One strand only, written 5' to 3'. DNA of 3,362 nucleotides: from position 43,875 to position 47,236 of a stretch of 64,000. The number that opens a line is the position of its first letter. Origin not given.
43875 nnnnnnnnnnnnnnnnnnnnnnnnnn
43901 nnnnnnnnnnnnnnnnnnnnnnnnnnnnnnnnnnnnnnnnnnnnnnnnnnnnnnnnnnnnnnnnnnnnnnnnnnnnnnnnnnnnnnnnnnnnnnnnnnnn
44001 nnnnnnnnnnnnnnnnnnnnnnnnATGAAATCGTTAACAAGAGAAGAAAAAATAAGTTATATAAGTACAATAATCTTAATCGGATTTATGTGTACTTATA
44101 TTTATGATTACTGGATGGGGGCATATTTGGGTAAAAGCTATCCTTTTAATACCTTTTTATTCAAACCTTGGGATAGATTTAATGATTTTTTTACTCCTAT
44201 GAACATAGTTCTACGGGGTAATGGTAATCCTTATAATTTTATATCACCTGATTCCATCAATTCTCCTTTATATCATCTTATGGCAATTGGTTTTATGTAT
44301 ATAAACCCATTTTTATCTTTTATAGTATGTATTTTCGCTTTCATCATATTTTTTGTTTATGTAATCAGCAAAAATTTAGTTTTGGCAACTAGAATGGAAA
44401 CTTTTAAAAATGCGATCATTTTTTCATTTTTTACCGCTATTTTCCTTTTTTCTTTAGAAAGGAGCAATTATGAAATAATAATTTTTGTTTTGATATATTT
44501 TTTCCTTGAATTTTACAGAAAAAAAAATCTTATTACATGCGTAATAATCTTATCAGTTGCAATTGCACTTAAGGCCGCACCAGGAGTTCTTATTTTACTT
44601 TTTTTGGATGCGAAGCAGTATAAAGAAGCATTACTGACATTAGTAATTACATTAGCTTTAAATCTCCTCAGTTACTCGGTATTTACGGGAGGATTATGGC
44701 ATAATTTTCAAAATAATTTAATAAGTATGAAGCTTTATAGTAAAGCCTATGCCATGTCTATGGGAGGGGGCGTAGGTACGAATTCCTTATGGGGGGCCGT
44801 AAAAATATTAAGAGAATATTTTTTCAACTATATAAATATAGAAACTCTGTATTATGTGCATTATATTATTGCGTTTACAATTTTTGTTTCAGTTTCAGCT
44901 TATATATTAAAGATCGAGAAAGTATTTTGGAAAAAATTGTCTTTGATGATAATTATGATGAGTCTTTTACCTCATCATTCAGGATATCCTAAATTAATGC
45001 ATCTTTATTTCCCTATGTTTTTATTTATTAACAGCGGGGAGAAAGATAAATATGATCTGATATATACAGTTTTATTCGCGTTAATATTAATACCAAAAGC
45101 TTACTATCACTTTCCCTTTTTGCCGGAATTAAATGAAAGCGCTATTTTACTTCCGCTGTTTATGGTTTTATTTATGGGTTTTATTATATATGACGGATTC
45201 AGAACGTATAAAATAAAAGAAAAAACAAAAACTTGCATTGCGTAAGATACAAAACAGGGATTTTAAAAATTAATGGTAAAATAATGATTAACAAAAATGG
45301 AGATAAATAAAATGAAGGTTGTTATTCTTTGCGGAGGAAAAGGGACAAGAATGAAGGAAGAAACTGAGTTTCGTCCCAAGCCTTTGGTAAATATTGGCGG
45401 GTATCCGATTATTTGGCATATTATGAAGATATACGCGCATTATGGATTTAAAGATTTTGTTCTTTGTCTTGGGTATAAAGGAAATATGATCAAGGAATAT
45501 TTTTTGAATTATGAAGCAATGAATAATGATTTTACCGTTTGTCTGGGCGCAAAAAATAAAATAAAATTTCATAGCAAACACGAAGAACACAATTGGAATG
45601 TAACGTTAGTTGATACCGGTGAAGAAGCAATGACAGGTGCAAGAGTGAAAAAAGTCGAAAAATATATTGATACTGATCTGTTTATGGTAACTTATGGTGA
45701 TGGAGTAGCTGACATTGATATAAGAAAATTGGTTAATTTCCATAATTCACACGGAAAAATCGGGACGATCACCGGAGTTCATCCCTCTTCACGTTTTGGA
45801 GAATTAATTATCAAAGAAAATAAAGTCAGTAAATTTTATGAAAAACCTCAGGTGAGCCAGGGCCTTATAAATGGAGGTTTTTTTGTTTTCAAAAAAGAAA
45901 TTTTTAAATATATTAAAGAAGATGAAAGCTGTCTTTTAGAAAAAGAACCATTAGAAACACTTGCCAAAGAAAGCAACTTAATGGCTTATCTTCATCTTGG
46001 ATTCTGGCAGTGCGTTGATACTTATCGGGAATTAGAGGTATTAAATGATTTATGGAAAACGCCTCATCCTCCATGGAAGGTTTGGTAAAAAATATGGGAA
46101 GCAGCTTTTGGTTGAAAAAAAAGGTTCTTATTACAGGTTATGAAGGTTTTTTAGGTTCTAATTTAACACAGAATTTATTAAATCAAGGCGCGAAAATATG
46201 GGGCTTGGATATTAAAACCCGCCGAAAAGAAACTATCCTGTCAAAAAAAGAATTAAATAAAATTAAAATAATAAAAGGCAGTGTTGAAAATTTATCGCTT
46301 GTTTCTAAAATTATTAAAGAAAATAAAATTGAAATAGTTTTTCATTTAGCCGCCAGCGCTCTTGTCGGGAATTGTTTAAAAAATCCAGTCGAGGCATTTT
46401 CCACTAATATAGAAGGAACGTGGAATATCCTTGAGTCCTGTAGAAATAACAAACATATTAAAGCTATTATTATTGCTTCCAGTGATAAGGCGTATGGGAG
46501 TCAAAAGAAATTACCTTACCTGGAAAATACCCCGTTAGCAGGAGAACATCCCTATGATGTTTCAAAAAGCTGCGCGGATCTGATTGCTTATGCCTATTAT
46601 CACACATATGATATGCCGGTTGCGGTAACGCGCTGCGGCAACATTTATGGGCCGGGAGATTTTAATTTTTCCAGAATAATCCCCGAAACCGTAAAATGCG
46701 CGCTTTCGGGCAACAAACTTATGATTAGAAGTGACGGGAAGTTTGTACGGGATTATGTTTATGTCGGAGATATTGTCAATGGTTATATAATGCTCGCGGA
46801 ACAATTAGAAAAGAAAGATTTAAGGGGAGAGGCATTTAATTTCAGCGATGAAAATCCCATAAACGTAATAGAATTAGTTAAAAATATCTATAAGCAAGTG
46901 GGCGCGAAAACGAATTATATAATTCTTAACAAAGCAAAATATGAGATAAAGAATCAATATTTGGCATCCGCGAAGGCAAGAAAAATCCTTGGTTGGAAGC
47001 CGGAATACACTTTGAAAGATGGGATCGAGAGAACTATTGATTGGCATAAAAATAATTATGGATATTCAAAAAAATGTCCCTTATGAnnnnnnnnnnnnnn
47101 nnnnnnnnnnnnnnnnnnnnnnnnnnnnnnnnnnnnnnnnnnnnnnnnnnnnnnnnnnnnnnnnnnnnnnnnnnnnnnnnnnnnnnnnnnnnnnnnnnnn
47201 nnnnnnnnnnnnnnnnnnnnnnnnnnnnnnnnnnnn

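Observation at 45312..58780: CDP-3,6-dideoxyhexose genes (rfbF, rfbG, E1/rfbH) combined with a YerE-like TPP enzyme: candidate branched-chain (yersiniose-like) sugar pathway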

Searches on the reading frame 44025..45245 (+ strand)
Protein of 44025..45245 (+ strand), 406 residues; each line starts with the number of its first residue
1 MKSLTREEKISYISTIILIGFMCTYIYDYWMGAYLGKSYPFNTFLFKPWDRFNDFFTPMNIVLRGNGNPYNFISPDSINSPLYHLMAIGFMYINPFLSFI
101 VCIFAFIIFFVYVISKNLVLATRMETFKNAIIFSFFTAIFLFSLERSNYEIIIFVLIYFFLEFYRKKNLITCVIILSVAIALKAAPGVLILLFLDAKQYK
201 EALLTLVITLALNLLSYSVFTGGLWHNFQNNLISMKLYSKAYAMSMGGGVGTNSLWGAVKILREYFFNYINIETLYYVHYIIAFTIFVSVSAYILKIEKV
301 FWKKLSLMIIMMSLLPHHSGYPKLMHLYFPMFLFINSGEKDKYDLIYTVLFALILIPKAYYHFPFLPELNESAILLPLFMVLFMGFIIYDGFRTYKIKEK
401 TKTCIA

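Call 4: search_protein_families(library=pfam, proteins=[window:44025-45245:+])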
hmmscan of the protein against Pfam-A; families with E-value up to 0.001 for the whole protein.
window:44025-45245:+ (406 aa): 1 family
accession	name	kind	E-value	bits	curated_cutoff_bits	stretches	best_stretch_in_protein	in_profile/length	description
PF09594.16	GT87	-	9.7e-07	29.2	25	1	96-296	23-214/237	Glycosyltransferase family 87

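Call 6: search_protein_families(library=ncbifam, proteins=[window:44025-45245:+])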
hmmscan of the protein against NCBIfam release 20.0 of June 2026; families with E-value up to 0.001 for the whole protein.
window:44025-45245:+ (406 aa): 0 families

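Call 51: search_protein_families(library=pfam, proteins=[window:44025-45245:+], max_evalue=0.01)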
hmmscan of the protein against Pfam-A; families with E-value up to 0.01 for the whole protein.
window:44025-45245:+ (406 aa): 1 family
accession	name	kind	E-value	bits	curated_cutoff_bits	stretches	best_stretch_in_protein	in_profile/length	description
PF09594.16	GT87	-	9.7e-07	29.2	25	1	96-296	23-214/237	Glycosyltransferase family 87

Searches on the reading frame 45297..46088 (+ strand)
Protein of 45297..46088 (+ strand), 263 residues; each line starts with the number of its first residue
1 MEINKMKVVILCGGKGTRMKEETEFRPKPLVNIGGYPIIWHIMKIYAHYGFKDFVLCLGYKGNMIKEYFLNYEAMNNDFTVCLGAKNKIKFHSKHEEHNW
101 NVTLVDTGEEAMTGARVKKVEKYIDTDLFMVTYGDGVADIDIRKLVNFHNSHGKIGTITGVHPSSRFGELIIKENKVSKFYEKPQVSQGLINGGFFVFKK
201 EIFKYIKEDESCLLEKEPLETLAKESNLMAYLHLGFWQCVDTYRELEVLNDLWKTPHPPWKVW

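Call 3: search_protein_families(library=pfam, proteins=[window:45297-46088:+])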
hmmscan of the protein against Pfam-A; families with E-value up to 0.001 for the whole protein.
window:45297-46088:+ (263 aa): 2 families
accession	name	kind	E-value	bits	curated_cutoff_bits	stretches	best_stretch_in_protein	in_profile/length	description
PF00483.29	NTP_transferase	-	1.2e-21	77.8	21.2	1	7-235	1-223/245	Nucleotidyl transferase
PF12804.13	NTP_transf_3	-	4.6e-08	33.8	27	1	8-61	1-49/160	MobA-like NTP transferase domain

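Call 5: search_protein_families(library=ncbifam, proteins=[window:45297-46088:+])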
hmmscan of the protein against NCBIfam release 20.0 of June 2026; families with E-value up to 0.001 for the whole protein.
window:45297-46088:+ (263 aa): 30 families (the best 25 are shown)
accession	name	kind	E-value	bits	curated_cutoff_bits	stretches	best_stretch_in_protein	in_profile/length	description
TIGR02623.1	G1P_cyt_trans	equivalog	1.3e-103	345.9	300.25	1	6-263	1-255/255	glucose-1-phosphate cytidylyltransferase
TIGR03992.1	Arch_glmU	subfamily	1.4e-30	106.5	292.1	2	78-211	48-182/393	bifunctional sugar-1-phosphate nucleotidylyltransferase/acetyltransferase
NF052502.1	man1P_GTase_Rv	exception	1.8e-23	83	440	2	96-242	68-219/352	mannose-1-phosphate guanylyltransferase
NF049965.1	GlMnHpPGnyltfHddC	equivalog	2.7e-22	79.5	300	1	6-211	1-180/221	D-glycero-D-manno-heptose 1-phosphate guanosyltransferase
NF041173.1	Sug_nt_acttase_Thmprot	equivalog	6.4e-20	71.5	600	1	6-208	1-178/405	bifunctional sugar-1-phosphate nucleotidylyltransferase/acetyltransferase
NF041313.1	UDPGP_AglF_Halo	equivalog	1.3e-19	70.6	400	2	6-69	1-64/234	UTP--glucose-1-phosphate uridylyltransferase AglF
NF045761.1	NAMPUrTaseMurU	equivalog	2.5e-16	60.3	250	1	6-70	1-65/226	N-acetylmuramate alpha-1-phosphate uridylyltransferase MurU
TIGR01208.1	rmlA_long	equivalog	2.4e-15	56.3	320.25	2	7-80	1-75/353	glucose-1-phosphate thymidylyltransferase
NF041135.1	IPPtranDIPPsyn_Thcocales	equivalog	1.3e-12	47.5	580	1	6-76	1-67/419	bifunctional L-myo-inositol-1-phosphate cytidylyltransferase/CDP-L-myo-inositol myo-inositolphosphotransferase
NF003670.0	PRK05293.1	equivalog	2e-12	46.7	470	1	5-245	4-250/382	glucose-1-phosphate adenylyltransferase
TIGR02091.1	glgC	equivalog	4.2e-12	45.8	424.9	1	8-242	3-248/364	glucose-1-phosphate adenylyltransferase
TIGR01173.1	glmU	equivalog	5.2e-11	42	366.85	1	6-201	1-175/452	bifunctional UDP-N-acetylglucosamine diphosphorylase/glucosamine-1-phosphate N-acetyltransferase GlmU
NF001947.0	PRK00725.1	subfamily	2.5e-09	36.4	470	1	5-189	16-198/426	glucose-1-phosphate adenylyltransferase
NF010939.0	PRK14359.1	equivalog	4.4e-09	35.4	592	1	5-204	2-176/430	bifunctional UDP-N-acetylglucosamine diphosphorylase/glucosamine-1-phosphate N-acetyltransferase GlmU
TIGR01099.1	galU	equivalog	1.2e-08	34.9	326.8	1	6-210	2-218/261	UTP--glucose-1-phosphate uridylyltransferase GalU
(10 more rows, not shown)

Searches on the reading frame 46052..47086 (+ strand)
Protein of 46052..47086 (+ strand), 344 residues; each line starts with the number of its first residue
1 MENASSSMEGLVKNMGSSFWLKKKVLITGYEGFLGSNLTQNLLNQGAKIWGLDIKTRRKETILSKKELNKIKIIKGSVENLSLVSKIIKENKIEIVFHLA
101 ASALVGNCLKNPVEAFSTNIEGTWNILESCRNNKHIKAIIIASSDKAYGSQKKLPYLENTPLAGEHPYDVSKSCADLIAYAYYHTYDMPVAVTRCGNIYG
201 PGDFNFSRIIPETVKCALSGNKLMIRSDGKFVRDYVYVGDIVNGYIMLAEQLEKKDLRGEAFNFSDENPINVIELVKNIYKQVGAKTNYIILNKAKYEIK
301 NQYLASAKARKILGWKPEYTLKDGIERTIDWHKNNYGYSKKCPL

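Call 3: search_protein_families(library=pfam, proteins=[window:46052-47086:+])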
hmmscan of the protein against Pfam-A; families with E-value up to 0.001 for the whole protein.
window:46052-47086:+ (344 aa): 6 families
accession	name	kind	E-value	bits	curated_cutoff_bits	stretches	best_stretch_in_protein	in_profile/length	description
PF16363.11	GDP_Man_Dehyd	-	5.3e-57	194.2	27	1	26-328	1-332/332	GDP-mannose 4,6 dehydratase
PF01370.27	Epimerase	-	6.3e-51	173.5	20.9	1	25-256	1-232/240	NAD dependent epimerase/dehydratase family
PF01073.25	3Beta_HSD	-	1.5e-25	90.2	22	1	26-289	1-274/280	3-beta hydroxysteroid dehydrogenase/isomerase family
PF02719.21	Polysacc_synt_2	-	4.6e-18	65.9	20.2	1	25-287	1-251/293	Polysaccharide biosynthesis protein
PF07993.18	NAD_binding_4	-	2.4e-13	50.3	20.1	1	27-217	1-229/258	Male sterility protein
PF04321.23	RmlD_sub_bind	-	4.9e-13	49.2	27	1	24-287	2-235/287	RmlD substrate binding domain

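Call 5: search_protein_families(library=ncbifam, proteins=[window:46052-47086:+])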
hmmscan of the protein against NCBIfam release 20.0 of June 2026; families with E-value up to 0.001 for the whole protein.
window:46052-47086:+ (344 aa): 33 families (the best 25 are shown)
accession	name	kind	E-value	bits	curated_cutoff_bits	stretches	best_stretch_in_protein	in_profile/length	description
TIGR02622.1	CDP_4_6_dhtase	equivalog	4.6e-68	229.9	278.45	1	19-339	1-337/352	CDP-glucose 4,6-dehydratase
TIGR01181.1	dTDP_gluc_dehyt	equivalog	8.1e-59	199.3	365.1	1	24-340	1-319/321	dTDP-glucose 4,6-dehydratase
TIGR04180.1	EDH_00030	hypoth_equivalog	8.7e-48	162.9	475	1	25-319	1-296/297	NAD-dependent 4,6-dehydratase LegB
TIGR01179.1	galE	equivalog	4.5e-43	147.3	262.3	1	24-335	1-328/332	UDP-glucose 4-epimerase GalE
NF007490.0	PRK10084.1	subfamily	4.4e-32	111.4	649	1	24-339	2-341/361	dTDP-glucose 4,6-dehydratase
NF007956.0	PRK10675.1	subfamily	9.4e-32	110.4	394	2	24-176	2-157/338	UDP-glucose 4-epimerase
NF007582.0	PRK10217.1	equivalog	3e-31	108.8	698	1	23-341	2-340/355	dTDP-glucose 4,6-dehydratase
NF011728.1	PRK15181.1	equivalog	3.5e-26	92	760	1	22-334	15-339/348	Vi polysaccharide biosynthesis UDP-N-acetylglucosaminuronic acid C-4 epimerase TviC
NF042423.1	oxyalk_red_Shew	equivalog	9.6e-22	77.5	580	1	23-282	9-256/331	2-alkyl-3-oxoalkanoate reductase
TIGR02197.1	heptose_epim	equivalog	2.1e-21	76.4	274.6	1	25-334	1-315/316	ADP-glyceromanno-heptose 6-epimerase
TIGR01472.1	gmd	equivalog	9.8e-19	67.7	415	1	23-290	1-275/342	GDP-mannose 4,6-dehydratase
NF043036.1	ErythonDh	equivalog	1.2e-17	64.2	325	1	24-182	2-163/321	D-erythronate dehydrogenase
NF042422.1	oxyalk_red_OleD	equivalog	5.1e-17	62.2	580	1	24-287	2-254/329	2-alkyl-3-oxoalkanoate reductase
TIGR03466.1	HpnA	hypoth_equivalog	1.5e-16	60.2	367.65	1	24-204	2-176/327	hopanoid-associated sugar epimerase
NF008872.0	PRK11908.1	equivalog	2.8e-16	59.5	294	1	23-337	2-340/349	bifunctional UDP-4-keto-pentose/UDP-xylose synthase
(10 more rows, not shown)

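Call 45: search_solved_structures(query=window:46052-47086:+, max_evalue=1e-20)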
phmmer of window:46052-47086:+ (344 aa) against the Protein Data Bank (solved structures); distinct sequences matched with E-value up to 1e-20: 61 (the best 60 are shown).
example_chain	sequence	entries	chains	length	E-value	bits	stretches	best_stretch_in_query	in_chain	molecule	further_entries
6bi4_A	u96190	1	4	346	3e-49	171.1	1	24-338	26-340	dTDP-glucose 4,6-dehydratase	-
1rkx_A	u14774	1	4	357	3.9e-41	144.5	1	16-334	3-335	CDP-glucose-4,6-dehydratase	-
1wvg_A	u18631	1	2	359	5.7e-41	143.9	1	17-333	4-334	CDP-glucose 4,6-dehydratase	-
2hun_A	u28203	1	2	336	7.6e-40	140.2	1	23-337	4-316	336aa long hypothetical dTDP-glucose 4,6-dehydratase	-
6pmh_A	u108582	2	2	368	6.6e-36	127.3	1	23-340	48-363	UDP-glucose 4-epimerase related protein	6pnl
8shh_A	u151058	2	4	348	6e-34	120.8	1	24-336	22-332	dTDP-glucose 4,6-dehydratase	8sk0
8du1_A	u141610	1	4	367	1.5e-33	119.6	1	23-336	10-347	dTDP-glucose 4,6-dehydratase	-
5u4q_A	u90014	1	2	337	2.4e-33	118.9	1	24-336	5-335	dTDP-glucose 4,6-dehydratase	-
9rl0_E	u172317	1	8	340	3.4e-32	115.1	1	24-333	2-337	CDP-tyvelose 2-epimerase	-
8rdg_A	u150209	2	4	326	1.1e-30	110.1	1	24-329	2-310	SDR family NAD(P)-dependent oxidoreductase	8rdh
6bwl_A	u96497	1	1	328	2e-30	109.3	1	24-334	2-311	Pal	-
4zrm_A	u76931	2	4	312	3.5e-30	108.5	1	24-333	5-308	UDP-glucose 4-epimerase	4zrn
8rdi_A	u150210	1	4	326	3.9e-30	108.3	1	24-329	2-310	SDR family NAD(P)-dependent oxidoreductase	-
6vlo_A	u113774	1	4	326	5.3e-30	107.9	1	23-335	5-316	Putative dTDP-D-glucose 4,6-dehydratase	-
1r66_A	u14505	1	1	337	7.9e-30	107.3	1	24-338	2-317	TDP-glucose-4,6-dehydratase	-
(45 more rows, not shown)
